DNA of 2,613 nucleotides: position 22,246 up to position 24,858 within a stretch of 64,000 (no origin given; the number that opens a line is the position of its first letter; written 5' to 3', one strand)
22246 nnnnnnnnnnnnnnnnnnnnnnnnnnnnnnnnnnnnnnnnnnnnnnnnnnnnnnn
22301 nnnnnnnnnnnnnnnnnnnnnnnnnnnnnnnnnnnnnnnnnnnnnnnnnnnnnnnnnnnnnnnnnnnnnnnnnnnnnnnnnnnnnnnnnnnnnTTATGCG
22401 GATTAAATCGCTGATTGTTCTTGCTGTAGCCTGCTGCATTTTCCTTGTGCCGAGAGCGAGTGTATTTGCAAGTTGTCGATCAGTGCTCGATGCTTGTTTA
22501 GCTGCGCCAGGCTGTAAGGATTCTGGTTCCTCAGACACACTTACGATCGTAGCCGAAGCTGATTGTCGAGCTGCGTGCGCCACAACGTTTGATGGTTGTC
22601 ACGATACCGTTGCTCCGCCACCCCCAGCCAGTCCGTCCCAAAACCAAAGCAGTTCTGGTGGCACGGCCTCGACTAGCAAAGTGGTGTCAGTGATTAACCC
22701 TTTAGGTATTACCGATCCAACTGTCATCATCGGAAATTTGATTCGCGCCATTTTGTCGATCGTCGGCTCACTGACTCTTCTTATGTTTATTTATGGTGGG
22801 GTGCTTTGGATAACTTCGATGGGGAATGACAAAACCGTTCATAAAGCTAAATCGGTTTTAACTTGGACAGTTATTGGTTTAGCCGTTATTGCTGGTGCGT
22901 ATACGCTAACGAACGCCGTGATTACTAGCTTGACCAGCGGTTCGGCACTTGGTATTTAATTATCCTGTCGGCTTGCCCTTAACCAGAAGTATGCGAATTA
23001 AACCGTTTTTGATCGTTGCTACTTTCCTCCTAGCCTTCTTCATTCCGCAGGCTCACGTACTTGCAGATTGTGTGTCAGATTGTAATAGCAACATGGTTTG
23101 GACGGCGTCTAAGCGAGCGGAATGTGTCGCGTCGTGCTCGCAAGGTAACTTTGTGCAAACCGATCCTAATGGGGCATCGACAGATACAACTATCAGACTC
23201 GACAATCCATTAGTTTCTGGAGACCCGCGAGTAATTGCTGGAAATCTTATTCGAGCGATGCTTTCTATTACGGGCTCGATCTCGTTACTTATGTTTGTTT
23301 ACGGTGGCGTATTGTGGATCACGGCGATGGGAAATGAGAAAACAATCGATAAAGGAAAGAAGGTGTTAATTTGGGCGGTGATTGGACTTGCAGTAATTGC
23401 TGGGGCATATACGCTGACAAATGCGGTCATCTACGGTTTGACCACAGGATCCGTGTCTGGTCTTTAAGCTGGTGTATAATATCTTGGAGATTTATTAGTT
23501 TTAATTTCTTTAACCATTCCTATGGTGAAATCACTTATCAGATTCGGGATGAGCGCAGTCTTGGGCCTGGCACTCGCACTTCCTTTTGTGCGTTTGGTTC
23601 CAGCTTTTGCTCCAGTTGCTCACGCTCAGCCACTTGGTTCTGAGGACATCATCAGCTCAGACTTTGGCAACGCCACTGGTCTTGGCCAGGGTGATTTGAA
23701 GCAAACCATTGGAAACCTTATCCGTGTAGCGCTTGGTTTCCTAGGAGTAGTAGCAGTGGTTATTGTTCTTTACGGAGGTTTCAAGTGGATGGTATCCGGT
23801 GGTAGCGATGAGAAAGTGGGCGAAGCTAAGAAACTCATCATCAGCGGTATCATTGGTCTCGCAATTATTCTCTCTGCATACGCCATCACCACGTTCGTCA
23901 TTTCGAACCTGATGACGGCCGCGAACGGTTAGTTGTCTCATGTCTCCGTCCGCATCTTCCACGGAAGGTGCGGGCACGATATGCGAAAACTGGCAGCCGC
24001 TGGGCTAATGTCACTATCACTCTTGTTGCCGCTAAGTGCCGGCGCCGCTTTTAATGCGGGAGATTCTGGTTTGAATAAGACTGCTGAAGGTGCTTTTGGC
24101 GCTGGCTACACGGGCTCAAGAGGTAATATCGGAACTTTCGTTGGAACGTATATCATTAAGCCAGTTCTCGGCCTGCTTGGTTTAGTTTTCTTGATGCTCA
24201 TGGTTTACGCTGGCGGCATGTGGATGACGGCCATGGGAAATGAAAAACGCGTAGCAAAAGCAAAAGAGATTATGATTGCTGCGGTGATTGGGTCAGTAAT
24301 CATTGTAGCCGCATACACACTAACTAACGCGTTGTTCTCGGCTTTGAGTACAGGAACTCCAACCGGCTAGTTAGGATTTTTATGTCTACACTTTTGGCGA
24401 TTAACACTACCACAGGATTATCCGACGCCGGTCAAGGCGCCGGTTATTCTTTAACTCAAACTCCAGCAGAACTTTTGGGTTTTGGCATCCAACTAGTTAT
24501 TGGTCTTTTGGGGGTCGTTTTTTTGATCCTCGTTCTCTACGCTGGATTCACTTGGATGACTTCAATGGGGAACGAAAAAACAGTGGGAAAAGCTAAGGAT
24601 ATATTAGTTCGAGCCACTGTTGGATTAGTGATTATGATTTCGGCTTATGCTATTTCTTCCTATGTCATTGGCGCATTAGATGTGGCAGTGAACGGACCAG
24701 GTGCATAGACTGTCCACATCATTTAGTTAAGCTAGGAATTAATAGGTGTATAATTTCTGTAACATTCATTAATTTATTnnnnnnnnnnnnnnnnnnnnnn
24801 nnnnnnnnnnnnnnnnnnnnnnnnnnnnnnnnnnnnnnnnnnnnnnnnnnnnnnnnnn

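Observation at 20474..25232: Tandem array of seven paralogous T4SS-pilin-like (TrbC/VirB2-type) genes behind an orphan solute-binding lipoprotein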

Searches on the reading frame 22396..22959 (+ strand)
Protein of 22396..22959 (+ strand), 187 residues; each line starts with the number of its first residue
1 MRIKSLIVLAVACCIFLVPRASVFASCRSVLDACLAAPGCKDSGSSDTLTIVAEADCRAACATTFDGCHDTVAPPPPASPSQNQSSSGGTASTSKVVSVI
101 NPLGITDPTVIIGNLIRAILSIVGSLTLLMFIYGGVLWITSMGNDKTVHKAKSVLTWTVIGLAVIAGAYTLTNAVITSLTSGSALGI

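Call 3: search_protein_families(library=pfam, proteins=[window:22396-22959:+], max_evalue=1)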
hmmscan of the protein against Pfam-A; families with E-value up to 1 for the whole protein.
window:22396-22959:+ (187 aa): 3 families
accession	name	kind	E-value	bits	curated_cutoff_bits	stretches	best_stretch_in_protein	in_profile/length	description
PF18895.5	T4SS_pilin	-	7.1e-09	36.1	26.6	1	109-175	6-71/71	Type IV secretion system pilin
PF19607.4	DUF6112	-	0.01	16.1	25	1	113-168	17-73/88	Family of unknown function (DUF6112)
PF05545.16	FixQ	-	0.16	12.3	29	1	115-152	5-42/49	Cbb3-type cytochrome oxidase component FixQ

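Call 4: search_protein_families(library=ncbifam, proteins=[window:22396-22959:+], max_evalue=1)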
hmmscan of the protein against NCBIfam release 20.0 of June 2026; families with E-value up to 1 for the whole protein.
window:22396-22959:+ (187 aa): 1 family
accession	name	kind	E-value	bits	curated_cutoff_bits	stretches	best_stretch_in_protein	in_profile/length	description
NF045849.1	ICE_MMCAP2_0565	equivalog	0.012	15.3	40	1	111-177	12-78/80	Mbov_0395 family pilin-like conjugal transfer protein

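Call 13: find_encoding_contigs(protein=window:22396-22959:+, flank=10000, max_places=6)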
Protein window:22396-22959:+ (187 aa): no gene with exactly this product is on record in the collection.

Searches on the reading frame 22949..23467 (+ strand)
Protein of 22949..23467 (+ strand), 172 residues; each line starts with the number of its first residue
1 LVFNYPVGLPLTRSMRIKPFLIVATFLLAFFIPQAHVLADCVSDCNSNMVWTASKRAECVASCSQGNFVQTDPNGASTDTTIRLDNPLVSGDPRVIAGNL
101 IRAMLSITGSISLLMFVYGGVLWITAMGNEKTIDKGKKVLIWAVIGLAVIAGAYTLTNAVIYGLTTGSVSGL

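Call 3: search_protein_families(library=pfam, proteins=[window:22949-23467:+], max_evalue=1)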
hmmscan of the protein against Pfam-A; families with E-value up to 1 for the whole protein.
window:22949-23467:+ (172 aa): 2 families
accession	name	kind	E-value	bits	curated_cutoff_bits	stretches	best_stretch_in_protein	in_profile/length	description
PF18895.5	T4SS_pilin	-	1.3e-08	35.3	26.6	1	96-160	8-71/71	Type IV secretion system pilin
PF19629.4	DUF6133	-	0.14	12.7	27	1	129-161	17-49/65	Family of unknown function (DUF6133)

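Call 4: search_protein_families(library=ncbifam, proteins=[window:22949-23467:+], max_evalue=1)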
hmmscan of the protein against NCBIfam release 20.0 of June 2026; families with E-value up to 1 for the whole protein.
window:22949-23467:+ (172 aa): 2 families
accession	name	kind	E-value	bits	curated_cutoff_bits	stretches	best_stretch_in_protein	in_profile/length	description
NF045849.1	ICE_MMCAP2_0565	equivalog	0.47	10.2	40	1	106-161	19-77/80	Mbov_0395 family pilin-like conjugal transfer protein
NF041109.1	VF_TspB_C_term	domain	0.78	9.8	24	0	16-32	30-46/51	virulence factor TspB C-terminal domain-related protein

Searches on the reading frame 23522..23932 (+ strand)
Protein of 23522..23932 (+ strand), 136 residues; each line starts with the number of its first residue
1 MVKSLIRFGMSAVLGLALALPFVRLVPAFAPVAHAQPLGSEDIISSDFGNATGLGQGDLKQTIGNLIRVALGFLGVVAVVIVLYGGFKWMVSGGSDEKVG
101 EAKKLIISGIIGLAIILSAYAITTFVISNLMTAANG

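Call 3: search_protein_families(library=pfam, proteins=[window:23522-23932:+], max_evalue=1)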
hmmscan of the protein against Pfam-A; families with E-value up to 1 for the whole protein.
window:23522-23932:+ (136 aa): 3 families
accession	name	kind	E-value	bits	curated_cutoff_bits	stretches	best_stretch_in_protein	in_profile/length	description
PF18895.5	T4SS_pilin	-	6.4e-10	39.4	26.6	1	58-126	4-71/71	Type IV secretion system pilin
PF05987.18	DUF898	-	0.0088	15.6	28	1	53-133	167-247/336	Bacterial protein of unknown function (DUF898)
PF07760.16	DUF1616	-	0.1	12.2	31.6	1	7-88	15-87/307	Protein of unknown function (DUF1616)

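Call 4: search_protein_families(library=ncbifam, proteins=[window:23522-23932:+], max_evalue=1)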
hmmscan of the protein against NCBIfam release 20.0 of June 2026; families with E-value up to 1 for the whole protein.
window:23522-23932:+ (136 aa): 1 family
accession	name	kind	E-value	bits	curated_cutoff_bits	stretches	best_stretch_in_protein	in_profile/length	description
NF045849.1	ICE_MMCAP2_0565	equivalog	3.5e-08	33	40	1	59-129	9-79/80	Mbov_0395 family pilin-like conjugal transfer protein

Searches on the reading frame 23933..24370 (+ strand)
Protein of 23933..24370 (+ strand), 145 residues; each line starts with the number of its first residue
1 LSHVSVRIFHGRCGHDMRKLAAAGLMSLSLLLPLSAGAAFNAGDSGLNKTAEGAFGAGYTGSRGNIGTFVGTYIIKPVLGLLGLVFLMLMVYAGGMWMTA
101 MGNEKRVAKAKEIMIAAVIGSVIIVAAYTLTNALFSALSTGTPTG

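Call 3: search_protein_families(library=pfam, proteins=[window:23933-24370:+], max_evalue=1)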
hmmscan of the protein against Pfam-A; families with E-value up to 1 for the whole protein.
window:23933-24370:+ (145 aa): 6 families
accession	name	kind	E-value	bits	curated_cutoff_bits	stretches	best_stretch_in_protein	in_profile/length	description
PF18895.5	T4SS_pilin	-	9.8e-07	29.2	26.6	1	75-134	16-71/71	Type IV secretion system pilin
PF02322.20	Cyt_bd_oxida_II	-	0.0012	18.7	35.6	1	16-131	108-208/302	Cytochrome bd terminal oxidase subunit II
PF05987.18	DUF898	-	0.0028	17.2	28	1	27-137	136-247/336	Bacterial protein of unknown function (DUF898)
PF15461.11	BCD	-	0.018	15.1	28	1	49-140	27-111/267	Beta-carotene 15,15'-dioxygenase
PF05545.16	FixQ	-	0.056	13.8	29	1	78-114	9-45/49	Cbb3-type cytochrome oxidase component FixQ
PF04290.18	DctQ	-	0.14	12.5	28.3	0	74-132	64-124/132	Tripartite ATP-independent periplasmic transporters, DctQ component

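Call 4: search_protein_families(library=ncbifam, proteins=[window:23933-24370:+], max_evalue=1)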
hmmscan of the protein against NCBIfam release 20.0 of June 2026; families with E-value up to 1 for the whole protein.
window:23933-24370:+ (145 aa): 1 family
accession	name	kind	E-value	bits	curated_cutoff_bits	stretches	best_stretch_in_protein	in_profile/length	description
NF045849.1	ICE_MMCAP2_0565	equivalog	1.2e-05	24.9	40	1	72-136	14-78/80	Mbov_0395 family pilin-like conjugal transfer protein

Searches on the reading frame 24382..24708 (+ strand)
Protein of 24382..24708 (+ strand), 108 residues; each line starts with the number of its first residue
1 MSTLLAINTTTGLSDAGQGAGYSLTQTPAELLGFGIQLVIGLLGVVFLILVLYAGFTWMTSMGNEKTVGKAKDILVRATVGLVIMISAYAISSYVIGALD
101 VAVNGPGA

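Call 3: search_protein_families(library=pfam, proteins=[window:24382-24708:+], max_evalue=1)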
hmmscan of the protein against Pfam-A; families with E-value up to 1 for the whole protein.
window:24382-24708:+ (108 aa): 3 families
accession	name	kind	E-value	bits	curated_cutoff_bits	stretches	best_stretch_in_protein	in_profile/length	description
PF18895.5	T4SS_pilin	-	5.5e-06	26.8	26.6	1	37-95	14-71/71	Type IV secretion system pilin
PF05545.16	FixQ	-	0.11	12.9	29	1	41-74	11-44/49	Cbb3-type cytochrome oxidase component FixQ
PF06097.16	DUF945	-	0.29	10.6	26.8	1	41-71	6-36/460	Bacterial protein of unknown function (DUF945)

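Call 4: search_protein_families(library=ncbifam, proteins=[window:24382-24708:+], max_evalue=1)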
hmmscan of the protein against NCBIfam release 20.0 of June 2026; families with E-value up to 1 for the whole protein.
window:24382-24708:+ (108 aa): 2 families
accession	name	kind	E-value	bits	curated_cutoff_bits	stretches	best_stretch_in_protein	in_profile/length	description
NF045849.1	ICE_MMCAP2_0565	equivalog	4.2e-05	23.2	40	1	37-98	18-79/80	Mbov_0395 family pilin-like conjugal transfer protein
TIGR03340.1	phn_DUF6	hypoth_equivalog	0.0016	18.1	288.15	1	20-102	157-238/281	phosphonate utilization associated putative membrane protein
